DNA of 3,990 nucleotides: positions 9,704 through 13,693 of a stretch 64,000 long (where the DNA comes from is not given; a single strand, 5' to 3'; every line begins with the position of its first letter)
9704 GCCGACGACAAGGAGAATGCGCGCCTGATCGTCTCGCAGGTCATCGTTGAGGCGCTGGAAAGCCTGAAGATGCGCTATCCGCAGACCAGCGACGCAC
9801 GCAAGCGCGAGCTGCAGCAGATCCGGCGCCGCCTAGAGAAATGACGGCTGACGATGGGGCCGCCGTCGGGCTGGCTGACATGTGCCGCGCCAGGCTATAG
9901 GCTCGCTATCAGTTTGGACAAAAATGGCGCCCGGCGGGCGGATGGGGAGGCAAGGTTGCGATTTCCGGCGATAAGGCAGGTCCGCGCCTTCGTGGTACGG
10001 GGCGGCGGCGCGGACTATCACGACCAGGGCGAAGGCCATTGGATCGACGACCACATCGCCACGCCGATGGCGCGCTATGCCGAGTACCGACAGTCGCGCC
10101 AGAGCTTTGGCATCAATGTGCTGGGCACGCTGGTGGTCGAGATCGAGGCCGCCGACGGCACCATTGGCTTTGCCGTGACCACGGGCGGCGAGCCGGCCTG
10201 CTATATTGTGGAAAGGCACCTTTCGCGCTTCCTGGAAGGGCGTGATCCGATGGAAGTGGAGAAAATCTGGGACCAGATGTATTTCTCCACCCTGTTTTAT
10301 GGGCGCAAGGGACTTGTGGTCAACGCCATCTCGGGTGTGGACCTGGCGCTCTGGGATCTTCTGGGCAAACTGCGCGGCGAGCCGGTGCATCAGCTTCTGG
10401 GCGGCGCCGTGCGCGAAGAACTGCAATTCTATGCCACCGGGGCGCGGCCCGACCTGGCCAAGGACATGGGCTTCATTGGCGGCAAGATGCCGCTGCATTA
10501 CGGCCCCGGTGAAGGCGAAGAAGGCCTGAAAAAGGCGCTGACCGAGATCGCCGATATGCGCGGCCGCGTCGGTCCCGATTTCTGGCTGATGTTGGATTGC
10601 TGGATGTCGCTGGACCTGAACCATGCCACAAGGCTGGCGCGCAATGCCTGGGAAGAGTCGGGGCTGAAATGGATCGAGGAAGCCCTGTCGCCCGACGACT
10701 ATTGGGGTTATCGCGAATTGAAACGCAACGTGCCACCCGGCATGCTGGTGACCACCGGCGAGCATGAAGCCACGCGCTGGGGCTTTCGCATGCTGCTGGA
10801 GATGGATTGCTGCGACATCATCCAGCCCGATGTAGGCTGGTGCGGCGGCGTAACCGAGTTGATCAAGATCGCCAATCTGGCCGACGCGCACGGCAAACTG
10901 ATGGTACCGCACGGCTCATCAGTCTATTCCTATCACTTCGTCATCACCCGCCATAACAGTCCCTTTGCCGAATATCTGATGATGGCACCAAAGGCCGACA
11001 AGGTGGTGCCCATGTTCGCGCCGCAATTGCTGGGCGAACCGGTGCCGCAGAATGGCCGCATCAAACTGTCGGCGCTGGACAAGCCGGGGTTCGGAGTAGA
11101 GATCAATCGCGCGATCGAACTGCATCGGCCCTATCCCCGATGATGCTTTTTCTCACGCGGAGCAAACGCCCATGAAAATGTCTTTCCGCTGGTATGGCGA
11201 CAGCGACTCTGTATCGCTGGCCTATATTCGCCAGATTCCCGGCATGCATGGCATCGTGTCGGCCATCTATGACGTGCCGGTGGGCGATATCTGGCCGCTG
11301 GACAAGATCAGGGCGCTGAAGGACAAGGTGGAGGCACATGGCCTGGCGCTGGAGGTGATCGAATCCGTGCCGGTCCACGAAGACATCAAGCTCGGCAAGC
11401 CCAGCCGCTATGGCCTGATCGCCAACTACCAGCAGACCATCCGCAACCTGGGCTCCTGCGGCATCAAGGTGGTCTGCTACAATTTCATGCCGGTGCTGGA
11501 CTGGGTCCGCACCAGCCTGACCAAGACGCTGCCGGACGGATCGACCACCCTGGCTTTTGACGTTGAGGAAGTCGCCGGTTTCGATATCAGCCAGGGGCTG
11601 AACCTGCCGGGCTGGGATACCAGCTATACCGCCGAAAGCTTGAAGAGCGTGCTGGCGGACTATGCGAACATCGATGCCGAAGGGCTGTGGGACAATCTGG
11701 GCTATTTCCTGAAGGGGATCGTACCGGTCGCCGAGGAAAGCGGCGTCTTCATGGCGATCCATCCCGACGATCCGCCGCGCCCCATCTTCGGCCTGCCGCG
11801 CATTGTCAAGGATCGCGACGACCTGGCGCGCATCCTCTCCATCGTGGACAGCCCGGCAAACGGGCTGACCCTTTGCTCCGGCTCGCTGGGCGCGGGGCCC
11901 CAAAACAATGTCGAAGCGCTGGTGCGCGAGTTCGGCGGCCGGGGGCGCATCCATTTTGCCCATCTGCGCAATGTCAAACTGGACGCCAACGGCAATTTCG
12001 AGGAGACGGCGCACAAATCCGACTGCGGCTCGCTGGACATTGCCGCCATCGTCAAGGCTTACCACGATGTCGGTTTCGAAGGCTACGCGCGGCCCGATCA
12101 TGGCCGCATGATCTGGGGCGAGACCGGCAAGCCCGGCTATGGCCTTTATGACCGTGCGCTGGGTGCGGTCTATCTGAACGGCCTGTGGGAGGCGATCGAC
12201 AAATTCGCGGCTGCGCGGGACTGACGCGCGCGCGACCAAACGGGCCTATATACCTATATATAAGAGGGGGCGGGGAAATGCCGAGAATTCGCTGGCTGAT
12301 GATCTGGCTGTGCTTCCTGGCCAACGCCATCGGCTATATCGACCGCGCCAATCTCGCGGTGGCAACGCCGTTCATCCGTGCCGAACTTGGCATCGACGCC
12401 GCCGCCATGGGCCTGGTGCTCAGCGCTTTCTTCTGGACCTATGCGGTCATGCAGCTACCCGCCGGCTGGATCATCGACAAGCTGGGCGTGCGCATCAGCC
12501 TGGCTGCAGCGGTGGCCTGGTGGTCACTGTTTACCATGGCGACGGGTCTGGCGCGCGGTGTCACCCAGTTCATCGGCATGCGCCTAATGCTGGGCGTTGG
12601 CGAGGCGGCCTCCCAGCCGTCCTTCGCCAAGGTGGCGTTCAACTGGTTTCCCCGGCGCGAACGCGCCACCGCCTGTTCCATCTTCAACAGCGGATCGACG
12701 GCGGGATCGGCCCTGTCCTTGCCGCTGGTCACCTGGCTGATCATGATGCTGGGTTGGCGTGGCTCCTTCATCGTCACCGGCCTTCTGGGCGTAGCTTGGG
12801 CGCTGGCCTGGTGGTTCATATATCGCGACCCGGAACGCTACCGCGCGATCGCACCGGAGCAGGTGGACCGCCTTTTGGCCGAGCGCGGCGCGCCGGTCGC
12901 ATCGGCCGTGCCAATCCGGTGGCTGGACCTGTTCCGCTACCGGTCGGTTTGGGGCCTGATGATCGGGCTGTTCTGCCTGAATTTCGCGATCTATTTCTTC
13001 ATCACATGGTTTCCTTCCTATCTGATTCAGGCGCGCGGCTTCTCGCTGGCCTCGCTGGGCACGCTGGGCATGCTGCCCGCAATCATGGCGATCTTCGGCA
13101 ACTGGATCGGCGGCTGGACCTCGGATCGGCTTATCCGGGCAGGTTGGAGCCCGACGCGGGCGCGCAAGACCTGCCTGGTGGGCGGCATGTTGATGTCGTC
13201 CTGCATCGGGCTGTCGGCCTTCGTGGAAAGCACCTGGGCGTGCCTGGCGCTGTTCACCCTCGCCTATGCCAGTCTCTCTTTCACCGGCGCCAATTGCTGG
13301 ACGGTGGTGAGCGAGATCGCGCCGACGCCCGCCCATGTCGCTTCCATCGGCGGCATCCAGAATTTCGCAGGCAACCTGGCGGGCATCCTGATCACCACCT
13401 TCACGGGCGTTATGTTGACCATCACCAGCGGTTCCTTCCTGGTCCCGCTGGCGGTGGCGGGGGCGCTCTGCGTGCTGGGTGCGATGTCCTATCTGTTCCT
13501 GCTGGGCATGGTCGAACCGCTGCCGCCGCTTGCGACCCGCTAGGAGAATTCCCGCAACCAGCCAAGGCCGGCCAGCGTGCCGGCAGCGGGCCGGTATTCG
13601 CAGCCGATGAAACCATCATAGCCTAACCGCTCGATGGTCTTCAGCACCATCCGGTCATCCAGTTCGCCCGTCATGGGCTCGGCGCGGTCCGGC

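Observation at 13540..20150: Six-gene, translationally coupled operon joining GH39, a Tat-signal enolase-superfamily enzyme, an MFS porter, split aconitase X and a Hyi/OtnI-like isomerase: candidate undescribed acid-sugar pathway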

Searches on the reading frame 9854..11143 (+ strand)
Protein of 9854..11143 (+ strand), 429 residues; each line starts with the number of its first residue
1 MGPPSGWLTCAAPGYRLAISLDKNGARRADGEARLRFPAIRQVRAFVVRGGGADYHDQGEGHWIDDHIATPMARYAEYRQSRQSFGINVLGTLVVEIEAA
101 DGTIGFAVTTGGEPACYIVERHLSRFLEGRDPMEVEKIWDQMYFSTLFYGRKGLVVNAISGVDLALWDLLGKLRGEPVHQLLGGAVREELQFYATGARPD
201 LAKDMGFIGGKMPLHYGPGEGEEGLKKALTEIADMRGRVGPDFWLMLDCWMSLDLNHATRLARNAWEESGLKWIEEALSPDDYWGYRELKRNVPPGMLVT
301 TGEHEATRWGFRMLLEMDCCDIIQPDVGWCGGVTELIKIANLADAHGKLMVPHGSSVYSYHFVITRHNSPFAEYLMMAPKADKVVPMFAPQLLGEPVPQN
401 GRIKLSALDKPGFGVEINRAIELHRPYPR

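Call 7: search_protein_families(library=pfam, proteins=[window:9854-11143:+], max_evalue=0.001)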
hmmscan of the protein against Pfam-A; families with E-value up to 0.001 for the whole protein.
window:9854-11143:+ (429 aa): 2 families
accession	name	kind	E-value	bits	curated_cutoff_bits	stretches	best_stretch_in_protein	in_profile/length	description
PF13378.12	MR_MLE_C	-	3.6e-41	141.7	29.4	1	219-420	25-218/219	Enolase C-terminal domain-like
PF02746.21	MR_MLE_N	-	8.3e-12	45.8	22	1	93-183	29-117/117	Mandelate racemase / muconate lactonizing enzyme, N-terminal domain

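Call 35: search_solved_structures(query=window:9854-11143:+, max_evalue=1e-20, show_alignments=1)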
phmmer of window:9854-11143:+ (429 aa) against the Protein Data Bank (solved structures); distinct sequences matched with E-value up to 1e-20: 50.
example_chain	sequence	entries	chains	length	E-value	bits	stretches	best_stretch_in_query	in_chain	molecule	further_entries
2oz3_A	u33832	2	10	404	7.5e-228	760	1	35-428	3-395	Mandelate racemase/muconate lactonizing enzyme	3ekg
3d46_A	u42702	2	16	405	6.9e-164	549.1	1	36-428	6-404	Putative galactonate dehydratase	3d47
2p3z_A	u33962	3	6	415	7e-164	549.1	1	36-428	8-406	L-rhamnonate dehydratase | Putative galactonate dehydratase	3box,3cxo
2gsh_A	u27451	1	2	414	7.2e-164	549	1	36-428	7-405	L-RHAMNONATE DEHYDRATASE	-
2i5q_A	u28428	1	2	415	1.4e-163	548.1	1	36-428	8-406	L-rhamnonate dehydratase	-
3fxg_A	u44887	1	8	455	5.1e-127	427.6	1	36-421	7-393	Rhamnonate dehydratase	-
2p0i_A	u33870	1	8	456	5.1e-127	427.6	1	36-421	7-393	L-rhamnonate dehydratase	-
3sqs_A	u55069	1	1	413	1.2e-47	165.9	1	93-420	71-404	mandelate racemase/muconate lactonizing protein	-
3ssz_A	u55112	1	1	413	5.1e-47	163.9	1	93-418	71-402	Mandelate racemase/muconate lactonizing enzyme, N-terminal domain protein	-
3stp_A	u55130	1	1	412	1.2e-44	156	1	93-418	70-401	Galactonate dehydratase, putative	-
4ggb_A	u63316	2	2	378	6.3e-41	143.8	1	92-420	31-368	Putative uncharacterized protein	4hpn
5olc_A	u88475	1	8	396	6.9e-41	143.6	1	93-357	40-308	Galactonate dehydratase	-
3sjn_A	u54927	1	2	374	2.2e-40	142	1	122-420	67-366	Mandelate racemase/muconate lactonizing protein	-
2poz_A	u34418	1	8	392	3.9e-34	121.4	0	101-196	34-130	Putative dehydratase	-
2qq6_A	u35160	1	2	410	6.7e-34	120.6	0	229-420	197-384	Mandelate racemase/muconate lactonizing enzyme-like protein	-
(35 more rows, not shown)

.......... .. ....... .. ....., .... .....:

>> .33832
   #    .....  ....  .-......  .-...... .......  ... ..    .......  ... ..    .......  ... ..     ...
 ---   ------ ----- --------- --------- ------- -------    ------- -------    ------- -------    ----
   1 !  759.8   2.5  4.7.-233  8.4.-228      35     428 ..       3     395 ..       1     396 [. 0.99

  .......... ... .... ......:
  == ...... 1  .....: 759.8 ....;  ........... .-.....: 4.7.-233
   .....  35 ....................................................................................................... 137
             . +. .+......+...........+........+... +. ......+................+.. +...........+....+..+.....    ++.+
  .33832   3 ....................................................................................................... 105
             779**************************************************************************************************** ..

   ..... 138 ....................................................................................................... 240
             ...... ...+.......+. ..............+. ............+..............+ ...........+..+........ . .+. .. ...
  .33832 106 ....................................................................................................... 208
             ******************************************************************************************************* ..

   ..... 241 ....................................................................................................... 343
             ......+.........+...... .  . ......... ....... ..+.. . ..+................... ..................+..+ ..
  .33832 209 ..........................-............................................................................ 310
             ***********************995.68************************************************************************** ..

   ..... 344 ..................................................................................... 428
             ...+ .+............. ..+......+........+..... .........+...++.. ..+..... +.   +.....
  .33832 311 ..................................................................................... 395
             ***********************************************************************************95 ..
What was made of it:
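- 9956..11143 (+): L-rhamnonate dehydratase, an enolase-superfamily enzyme (RhamD/LRA3 type). It scores 760 bits to 2OZ3 and 549 bits to the Salmonella/E. coli RhamD structures (call 35).
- On L-rhamnonate dehydratase (9956-11143): 760 bits to 2OZ3 (call 35).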

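Call 41: search_protein_families(library=ncbifam, proteins=[window:9854-11143:+], max_evalue=1e-10)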
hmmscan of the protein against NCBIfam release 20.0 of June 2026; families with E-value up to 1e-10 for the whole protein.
window:9854-11143:+ (429 aa): 7 families
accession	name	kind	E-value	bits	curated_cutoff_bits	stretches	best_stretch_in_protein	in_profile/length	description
NF011968.0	PRK15440.1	equivalog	7.9e-227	752.7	393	1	37-428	4-394/395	L-rhamnonate dehydratase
NF010624.0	PRK14017.1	equivalog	5.8e-39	134.2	311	1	93-354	16-286/382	galactonate dehydratase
NF047820.1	TalGalacDh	equivalog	2.8e-37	128.5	500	1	90-418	36-357/371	L-talarate/galactarate dehydratase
NF040866.1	AraD_Arch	equivalog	2.9e-37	128.5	650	1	91-375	33-327/372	arabinonate dehydratase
NF040790.2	glucon_galact_dh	equivalog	5.2e-34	117.7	750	2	93-200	26-135/390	bifunctional D-gluconate/D-galactonate dehydratase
NF043051.1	ManoateDhtManD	equivalog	3.5e-33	115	550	2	95-201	20-128/403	D-mannonate dehydratase ManD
NF011654.0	PRK15072.1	subfamily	3.2e-30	105.3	430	1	95-197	20-124/404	D-galactonate dehydratase family protein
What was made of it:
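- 9956..11143 (+): NF011968 at 752.7 bits against a cutoff of 393 (call 41).
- On L-rhamnonate dehydratase (9956-11143): 752.7 against 393 bits (call 41).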

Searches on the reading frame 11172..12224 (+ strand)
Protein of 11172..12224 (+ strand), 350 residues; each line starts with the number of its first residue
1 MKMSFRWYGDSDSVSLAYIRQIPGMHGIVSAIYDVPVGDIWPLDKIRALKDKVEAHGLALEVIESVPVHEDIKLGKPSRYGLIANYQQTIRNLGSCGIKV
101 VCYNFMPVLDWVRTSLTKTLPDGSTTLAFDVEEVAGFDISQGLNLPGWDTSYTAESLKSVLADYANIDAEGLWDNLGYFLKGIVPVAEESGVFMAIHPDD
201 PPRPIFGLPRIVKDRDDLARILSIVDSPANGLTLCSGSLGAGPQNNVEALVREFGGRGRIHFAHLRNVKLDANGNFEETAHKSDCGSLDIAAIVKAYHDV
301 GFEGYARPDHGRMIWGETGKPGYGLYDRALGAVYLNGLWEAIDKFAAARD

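Call 7: search_protein_families(library=pfam, proteins=[window:11172-12224:+], max_evalue=0.001)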
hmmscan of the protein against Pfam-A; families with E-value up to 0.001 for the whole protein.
window:11172-12224:+ (350 aa): 2 families
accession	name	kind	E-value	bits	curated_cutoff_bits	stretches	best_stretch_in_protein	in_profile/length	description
PF03786.19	UxuA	-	9.2e-151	502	23.7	1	1-344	1-352/352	D-mannonate dehydratase (UxuA)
PF01261.30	AP_endonuc_2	-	4.5e-06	27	31.1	1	165-305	93-224/249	Xylose isomerase-like TIM barrel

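Call 41: search_protein_families(library=ncbifam, proteins=[window:11172-12224:+], max_evalue=1e-10)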
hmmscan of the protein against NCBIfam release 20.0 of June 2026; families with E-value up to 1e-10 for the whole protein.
window:11172-12224:+ (350 aa): 2 families
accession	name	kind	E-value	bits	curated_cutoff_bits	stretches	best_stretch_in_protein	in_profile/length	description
NF003027.0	PRK03906.1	subfamily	1.4e-148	494.9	191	2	144-347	180-382/385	mannonate dehydratase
TIGR00695.1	uxuA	equivalog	7.1e-123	410.6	199.55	2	144-346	180-391/394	mannonate dehydratase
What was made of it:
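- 11172..12224 (+): UxuA, D-mannonate dehydratase. TIGR00695 at 410.6 bits against a cutoff of 199.55 (call 41).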

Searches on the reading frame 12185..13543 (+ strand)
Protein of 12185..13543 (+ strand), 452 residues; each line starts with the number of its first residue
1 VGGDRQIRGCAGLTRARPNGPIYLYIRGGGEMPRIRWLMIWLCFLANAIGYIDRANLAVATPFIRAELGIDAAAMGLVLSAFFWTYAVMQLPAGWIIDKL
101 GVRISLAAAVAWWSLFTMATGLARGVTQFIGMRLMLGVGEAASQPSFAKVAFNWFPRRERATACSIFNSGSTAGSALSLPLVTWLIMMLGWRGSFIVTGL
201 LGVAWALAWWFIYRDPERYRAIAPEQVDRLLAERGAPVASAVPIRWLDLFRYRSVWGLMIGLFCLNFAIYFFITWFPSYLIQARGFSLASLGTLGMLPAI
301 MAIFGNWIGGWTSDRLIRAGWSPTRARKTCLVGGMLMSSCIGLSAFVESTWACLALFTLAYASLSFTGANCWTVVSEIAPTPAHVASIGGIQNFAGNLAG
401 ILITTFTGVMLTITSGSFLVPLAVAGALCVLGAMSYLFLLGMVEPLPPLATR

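Call 7: search_protein_families(library=pfam, proteins=[window:12185-13543:+], max_evalue=0.001)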
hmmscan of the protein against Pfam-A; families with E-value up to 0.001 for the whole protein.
window:12185-13543:+ (452 aa): 1 family
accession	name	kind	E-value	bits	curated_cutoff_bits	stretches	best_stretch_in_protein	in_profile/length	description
PF07690.21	MFS_1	-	1.8e-57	195.3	33.4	1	44-402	2-345/347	Major Facilitator Superfamily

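Call 41: search_protein_families(library=ncbifam, proteins=[window:12275-13543:+], max_evalue=1e-10)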
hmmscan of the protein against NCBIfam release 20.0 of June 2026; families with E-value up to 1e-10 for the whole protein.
window:12275-13543:+ (422 aa): 12 families
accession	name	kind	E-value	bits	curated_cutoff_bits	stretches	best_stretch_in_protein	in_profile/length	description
TIGR00893.1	2A0114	subfamily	5.3e-93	312.1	395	1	15-409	1-398/399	D-galactonate transporter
TIGR00881.1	2A0104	subfamily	1.2e-48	166.1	407.75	1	14-384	1-373/379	phosphoglycerate transporter protein PgtP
TIGR00894.1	2A0114euk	subfamily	2e-34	118.9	626.45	1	44-382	77-421/465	Na(+)-dependent inorganic phosphate cotransporter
TIGR00895.1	2A0115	subfamily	4e-27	95.1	418.55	1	2-287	11-313/398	aromatic acid/H+ symport family MFS transporter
NF008586.0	PRK11551.1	equivalog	4.4e-17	62.2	410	1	8-409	15-395/406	3-(3-hydroxy-phenyl)propionate transporter MhpT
NF053517.1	HbztTptrPcaK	equivalog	5.9e-16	58.4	770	1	4-202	15-216/437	4-hydroxybenzoate transporter PcaK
NF038246.1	bile_salt_MFS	equivalog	4.5e-13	48.9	400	1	6-286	3-290/408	conjugated bile salt MFS transporter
NF008661.1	PRK11663.1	subfamily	8.7e-13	48.1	564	1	8-331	30-356/439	MFS transporter family glucose-6-phosphate receptor UhpC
NF047787.1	PhglyTportPgtP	equivalog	1.4e-12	47.1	750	1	11-383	32-412/451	phosphoglycerate transporter PgtP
NF049980.1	SfMCT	equivalog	1e-11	44.2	320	0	34-376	28-347/378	L-lactate MFS transporter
TIGR00712.1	glpT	equivalog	1.3e-11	44.2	632.55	1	4-292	25-322/440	glycerol-3-phosphate transporter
TIGR00880.1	2_A_01_02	superfamily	1.6e-11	44.5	131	1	51-183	2-138/141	multidrug resistance protein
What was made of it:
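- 12278..13543 (+): MFS2, a second ACS-type porter. It is convergent with Hyi, and the two stop codons overlap by 4 nt. TIGR00893 at 312 bits against a cutoff of 395 (call 41).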
